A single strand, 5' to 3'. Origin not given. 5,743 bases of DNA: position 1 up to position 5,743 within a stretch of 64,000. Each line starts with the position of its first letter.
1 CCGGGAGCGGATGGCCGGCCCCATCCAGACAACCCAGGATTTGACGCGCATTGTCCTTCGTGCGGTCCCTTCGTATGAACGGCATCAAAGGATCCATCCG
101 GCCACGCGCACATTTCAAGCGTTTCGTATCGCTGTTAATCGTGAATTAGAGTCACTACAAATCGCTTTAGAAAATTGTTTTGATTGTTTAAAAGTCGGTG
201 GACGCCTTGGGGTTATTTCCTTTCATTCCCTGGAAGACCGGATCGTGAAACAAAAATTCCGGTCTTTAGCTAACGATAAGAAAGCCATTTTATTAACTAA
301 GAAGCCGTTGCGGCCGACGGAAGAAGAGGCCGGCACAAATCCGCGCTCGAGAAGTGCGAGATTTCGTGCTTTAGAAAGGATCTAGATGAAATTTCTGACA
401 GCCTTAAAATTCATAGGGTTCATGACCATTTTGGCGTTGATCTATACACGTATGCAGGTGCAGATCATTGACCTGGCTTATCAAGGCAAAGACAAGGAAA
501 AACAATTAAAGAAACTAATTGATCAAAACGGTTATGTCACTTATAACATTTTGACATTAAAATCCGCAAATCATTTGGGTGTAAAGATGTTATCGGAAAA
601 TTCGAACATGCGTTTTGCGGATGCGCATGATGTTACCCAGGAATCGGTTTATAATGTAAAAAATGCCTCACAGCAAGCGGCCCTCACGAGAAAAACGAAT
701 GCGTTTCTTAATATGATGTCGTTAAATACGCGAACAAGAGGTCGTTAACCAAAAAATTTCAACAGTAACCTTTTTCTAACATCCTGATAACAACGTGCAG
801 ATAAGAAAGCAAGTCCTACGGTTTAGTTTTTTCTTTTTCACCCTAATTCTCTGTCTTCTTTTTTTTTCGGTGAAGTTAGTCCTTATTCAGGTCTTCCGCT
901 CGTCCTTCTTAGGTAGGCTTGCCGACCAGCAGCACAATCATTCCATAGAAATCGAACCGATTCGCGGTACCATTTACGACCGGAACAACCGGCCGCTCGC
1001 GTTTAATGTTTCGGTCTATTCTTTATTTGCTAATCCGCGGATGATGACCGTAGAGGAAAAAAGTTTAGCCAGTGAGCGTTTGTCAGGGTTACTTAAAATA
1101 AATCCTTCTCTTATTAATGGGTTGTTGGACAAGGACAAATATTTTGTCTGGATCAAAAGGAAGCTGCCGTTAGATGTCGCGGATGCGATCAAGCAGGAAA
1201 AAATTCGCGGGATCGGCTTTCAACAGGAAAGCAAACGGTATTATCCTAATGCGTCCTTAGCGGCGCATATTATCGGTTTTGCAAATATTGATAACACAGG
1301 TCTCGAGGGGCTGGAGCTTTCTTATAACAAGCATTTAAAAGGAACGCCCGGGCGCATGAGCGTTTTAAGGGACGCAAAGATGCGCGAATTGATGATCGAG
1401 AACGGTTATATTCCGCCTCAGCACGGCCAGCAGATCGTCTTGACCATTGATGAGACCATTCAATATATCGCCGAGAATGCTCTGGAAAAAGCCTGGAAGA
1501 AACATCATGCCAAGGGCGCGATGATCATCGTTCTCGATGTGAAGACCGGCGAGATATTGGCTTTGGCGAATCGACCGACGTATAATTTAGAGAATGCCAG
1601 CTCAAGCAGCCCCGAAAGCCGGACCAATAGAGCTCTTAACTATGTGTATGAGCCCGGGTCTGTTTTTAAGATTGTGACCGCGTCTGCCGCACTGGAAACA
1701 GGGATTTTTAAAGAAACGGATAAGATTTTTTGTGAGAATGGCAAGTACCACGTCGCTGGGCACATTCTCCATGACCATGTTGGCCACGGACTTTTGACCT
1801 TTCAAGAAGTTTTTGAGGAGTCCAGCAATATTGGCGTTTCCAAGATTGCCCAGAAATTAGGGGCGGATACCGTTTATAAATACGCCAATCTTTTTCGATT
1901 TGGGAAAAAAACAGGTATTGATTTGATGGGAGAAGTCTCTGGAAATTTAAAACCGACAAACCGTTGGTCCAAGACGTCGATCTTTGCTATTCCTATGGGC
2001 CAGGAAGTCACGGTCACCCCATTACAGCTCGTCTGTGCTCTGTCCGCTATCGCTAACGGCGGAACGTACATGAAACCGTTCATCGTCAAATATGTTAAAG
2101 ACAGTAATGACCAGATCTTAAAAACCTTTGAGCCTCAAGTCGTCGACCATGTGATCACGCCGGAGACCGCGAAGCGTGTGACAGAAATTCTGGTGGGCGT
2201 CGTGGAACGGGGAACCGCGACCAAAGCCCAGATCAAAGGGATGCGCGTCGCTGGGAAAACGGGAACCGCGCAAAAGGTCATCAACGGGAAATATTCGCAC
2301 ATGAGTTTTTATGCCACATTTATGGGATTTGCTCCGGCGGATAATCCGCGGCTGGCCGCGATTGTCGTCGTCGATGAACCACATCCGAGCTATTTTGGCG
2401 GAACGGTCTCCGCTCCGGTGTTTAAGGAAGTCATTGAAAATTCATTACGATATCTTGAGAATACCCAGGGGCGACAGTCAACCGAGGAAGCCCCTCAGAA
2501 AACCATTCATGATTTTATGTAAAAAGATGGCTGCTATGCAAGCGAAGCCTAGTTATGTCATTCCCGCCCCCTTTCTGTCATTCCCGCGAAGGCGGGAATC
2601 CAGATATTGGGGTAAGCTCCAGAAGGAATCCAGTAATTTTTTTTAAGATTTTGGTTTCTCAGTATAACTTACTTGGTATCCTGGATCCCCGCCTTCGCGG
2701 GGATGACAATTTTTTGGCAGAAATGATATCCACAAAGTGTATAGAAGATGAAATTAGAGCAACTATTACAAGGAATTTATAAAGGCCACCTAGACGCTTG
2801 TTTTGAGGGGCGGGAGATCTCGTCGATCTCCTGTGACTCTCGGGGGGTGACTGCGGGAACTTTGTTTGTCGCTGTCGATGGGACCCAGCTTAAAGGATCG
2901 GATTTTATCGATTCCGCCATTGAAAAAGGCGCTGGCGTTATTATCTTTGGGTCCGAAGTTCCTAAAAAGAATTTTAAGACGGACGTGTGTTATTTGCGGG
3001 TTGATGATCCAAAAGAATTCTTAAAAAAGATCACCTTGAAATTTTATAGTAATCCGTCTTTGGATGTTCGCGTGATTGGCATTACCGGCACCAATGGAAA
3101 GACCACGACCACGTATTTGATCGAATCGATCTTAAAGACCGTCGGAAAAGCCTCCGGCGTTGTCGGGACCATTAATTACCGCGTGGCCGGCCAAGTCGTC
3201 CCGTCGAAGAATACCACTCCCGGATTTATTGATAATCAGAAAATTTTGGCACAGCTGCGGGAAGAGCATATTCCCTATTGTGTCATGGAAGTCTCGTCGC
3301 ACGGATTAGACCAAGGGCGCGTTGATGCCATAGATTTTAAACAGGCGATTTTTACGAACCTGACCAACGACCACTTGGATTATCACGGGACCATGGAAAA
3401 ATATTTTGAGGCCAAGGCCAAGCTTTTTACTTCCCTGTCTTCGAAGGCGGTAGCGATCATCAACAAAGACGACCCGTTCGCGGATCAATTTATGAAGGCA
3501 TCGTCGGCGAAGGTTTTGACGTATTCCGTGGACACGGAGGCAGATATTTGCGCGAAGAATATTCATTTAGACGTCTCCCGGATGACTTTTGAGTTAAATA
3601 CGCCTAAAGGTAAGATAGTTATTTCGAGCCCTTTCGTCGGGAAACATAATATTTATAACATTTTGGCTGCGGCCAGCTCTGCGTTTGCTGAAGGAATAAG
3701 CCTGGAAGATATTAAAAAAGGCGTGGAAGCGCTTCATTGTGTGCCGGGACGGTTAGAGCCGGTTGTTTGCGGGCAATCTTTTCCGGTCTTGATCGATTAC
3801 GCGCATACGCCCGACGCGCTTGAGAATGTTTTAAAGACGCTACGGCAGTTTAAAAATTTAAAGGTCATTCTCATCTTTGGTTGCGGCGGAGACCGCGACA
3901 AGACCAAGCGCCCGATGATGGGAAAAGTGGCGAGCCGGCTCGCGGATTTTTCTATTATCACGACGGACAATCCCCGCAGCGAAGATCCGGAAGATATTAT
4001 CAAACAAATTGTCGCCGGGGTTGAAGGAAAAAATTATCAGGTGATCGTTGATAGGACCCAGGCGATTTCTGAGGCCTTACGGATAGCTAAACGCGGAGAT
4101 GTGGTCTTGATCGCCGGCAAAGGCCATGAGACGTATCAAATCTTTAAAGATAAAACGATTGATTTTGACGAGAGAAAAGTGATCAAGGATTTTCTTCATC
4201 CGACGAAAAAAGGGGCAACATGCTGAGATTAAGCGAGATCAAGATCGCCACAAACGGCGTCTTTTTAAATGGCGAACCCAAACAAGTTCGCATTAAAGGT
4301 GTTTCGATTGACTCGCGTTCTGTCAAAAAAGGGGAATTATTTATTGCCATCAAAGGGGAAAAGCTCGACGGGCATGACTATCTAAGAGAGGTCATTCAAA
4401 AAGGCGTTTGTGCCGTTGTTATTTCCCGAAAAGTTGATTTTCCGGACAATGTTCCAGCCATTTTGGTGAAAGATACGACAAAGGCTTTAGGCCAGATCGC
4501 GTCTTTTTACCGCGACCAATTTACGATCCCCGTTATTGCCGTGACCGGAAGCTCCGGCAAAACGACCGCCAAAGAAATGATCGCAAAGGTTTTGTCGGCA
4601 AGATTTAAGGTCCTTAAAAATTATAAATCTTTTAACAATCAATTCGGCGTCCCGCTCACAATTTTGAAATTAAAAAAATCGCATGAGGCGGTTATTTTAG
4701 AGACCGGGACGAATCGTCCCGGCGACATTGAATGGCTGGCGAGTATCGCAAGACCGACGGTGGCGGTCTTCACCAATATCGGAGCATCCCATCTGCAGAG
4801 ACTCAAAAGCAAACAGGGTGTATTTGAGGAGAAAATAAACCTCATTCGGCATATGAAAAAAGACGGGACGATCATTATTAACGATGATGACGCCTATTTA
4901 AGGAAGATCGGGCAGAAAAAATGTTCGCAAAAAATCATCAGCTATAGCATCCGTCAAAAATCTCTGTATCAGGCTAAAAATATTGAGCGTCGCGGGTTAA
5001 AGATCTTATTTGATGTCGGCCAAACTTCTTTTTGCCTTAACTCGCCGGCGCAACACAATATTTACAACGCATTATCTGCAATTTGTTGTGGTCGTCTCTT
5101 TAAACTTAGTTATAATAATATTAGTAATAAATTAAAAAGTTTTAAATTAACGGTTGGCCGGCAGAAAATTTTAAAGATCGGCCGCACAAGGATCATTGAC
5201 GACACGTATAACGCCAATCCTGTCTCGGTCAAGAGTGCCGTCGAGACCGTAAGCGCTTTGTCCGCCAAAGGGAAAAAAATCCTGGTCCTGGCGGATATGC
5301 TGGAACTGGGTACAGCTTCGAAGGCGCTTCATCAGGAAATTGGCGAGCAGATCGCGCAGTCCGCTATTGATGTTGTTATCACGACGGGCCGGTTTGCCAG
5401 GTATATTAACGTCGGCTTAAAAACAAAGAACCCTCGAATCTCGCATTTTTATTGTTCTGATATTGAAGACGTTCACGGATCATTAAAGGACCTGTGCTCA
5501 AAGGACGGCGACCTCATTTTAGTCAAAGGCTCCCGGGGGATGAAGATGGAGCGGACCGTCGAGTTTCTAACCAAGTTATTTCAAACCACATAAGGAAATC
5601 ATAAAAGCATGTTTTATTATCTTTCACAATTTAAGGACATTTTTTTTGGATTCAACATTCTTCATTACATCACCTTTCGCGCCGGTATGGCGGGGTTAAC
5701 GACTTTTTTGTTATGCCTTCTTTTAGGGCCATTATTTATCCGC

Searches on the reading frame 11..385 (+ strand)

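Call 46: search_protein_families(library=pfam, proteins=[window:11-385:+], max_evalue=0.00001)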
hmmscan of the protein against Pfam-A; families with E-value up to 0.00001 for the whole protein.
window:11-385:+ (124 aa): 1 family
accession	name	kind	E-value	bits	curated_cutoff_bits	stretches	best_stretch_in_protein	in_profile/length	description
PF01795.25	Methyltransf_5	-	1.4e-42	146.7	27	1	4-124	174-309/309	MraW methylase family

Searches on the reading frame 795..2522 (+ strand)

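Call 46: search_protein_families(library=pfam, proteins=[window:795-2522:+], max_evalue=0.00001)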
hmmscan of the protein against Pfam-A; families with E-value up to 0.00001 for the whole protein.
window:795-2522:+ (575 aa): 2 families
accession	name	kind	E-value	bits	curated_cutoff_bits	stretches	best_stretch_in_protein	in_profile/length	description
PF00905.27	Transpeptidase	-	3.3e-82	276.5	22.1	1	243-548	2-299/299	Penicillin binding protein transpeptidase domain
PF03717.20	PBP_dimer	-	3.3e-23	83.5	24.4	1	53-196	2-173/180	Penicillin-binding Protein dimerisation domain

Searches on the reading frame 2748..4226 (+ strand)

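Call 46: search_protein_families(library=pfam, proteins=[window:2748-4226:+], max_evalue=0.00001)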
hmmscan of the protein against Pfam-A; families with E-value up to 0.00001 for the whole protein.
window:2748-4226:+ (492 aa): 3 families
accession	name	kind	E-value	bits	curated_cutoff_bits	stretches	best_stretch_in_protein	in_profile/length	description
PF08245.18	Mur_ligase_M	-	3.5e-61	207.1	24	1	112-310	1-198/200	Mur ligase middle domain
PF02875.26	Mur_ligase_C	-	4.4e-36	125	28.4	1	334-459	1-127/127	Mur ligase, glutamate ligase domain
PF01225.30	Mur_ligase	-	1.5e-11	45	21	1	23-100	1-95/95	Mur ligase family, catalytic domain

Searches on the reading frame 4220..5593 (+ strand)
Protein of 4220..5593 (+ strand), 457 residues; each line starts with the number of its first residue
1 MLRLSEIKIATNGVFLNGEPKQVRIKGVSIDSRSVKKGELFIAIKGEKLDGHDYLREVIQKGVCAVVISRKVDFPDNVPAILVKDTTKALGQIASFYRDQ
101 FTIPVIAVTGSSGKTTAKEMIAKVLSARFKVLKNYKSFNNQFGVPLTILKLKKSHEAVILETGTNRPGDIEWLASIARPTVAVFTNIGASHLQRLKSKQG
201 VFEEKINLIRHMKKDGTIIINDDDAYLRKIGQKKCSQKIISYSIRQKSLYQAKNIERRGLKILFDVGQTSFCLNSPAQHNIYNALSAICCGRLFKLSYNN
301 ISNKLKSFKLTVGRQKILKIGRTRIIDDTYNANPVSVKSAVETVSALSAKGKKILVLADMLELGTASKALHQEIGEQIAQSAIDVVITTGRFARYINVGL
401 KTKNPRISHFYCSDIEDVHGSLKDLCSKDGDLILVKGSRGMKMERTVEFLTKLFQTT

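Call 46: search_protein_families(library=pfam, proteins=[window:4220-5593:+], max_evalue=0.00001)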
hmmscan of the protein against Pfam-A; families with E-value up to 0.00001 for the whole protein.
window:4220-5593:+ (457 aa): 3 families
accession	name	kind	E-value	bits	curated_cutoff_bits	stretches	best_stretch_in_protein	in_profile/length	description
PF08245.18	Mur_ligase_M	-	6.6e-42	144.2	24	1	108-290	1-199/200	Mur ligase middle domain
PF02875.26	Mur_ligase_C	-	1.3e-17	65.2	28.4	1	314-439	2-127/127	Mur ligase, glutamate ligase domain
PF01225.30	Mur_ligase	-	2.8e-12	47.3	21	1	25-97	2-94/95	Mur ligase family, catalytic domain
